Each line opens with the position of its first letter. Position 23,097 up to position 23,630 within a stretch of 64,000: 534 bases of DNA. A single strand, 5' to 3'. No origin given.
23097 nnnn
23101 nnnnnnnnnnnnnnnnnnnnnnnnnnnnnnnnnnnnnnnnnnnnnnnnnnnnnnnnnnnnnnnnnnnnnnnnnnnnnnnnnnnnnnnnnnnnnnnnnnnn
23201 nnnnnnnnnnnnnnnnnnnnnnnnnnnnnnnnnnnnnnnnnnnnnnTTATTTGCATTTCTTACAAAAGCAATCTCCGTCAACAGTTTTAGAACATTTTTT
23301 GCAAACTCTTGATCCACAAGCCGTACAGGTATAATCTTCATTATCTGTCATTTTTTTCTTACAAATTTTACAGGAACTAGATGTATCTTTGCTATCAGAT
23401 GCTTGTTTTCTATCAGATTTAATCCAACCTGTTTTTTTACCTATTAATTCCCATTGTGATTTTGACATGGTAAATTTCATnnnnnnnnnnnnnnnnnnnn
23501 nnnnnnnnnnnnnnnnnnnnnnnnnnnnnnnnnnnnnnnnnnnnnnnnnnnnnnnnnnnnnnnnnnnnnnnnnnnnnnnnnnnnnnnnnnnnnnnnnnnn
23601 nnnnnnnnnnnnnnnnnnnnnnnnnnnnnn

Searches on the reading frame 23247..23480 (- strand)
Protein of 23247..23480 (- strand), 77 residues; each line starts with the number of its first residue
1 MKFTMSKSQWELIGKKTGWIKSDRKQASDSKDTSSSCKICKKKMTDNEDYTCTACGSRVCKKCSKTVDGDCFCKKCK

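Call 3: search_protein_families(library=pfam, proteins=[window:23247-23480:-], max_evalue=0.1)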
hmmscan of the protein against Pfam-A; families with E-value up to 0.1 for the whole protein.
window:23247-23480:- (77 aa): 5 families
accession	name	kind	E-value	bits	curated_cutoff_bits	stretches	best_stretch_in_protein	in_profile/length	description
PF03107.22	C1_2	-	0.0054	17.5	26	1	29-63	12-47/48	C1 domain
PF25080.1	zf_RING-like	-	0.0071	16.8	27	1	37-66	3-32/48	RING zinc finger-like domain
PF05458.17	Siva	-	0.018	15.2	26.2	1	11-69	85-142/173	Cd27 binding protein (Siva)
PF08271.17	Zn_Ribbon_TF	-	0.034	14.1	29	1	37-57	3-27/43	TFIIB zinc-binding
PF01363.27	FYVE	-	0.038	14.5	27.8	0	31-66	5-41/67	FYVE zinc finger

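Call 5: search_protein_families(library=phrogs, proteins=[window:23247-23480:-], max_evalue=0.01)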
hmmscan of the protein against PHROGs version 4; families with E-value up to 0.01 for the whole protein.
window:23247-23480:- (77 aa): 0 families

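Call 79: search_protein_families(library=padloc, proteins=[window:23247-23480:-], max_evalue=0.01)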
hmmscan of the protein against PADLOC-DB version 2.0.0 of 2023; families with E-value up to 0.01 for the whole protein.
window:23247-23480:- (77 aa): 0 families
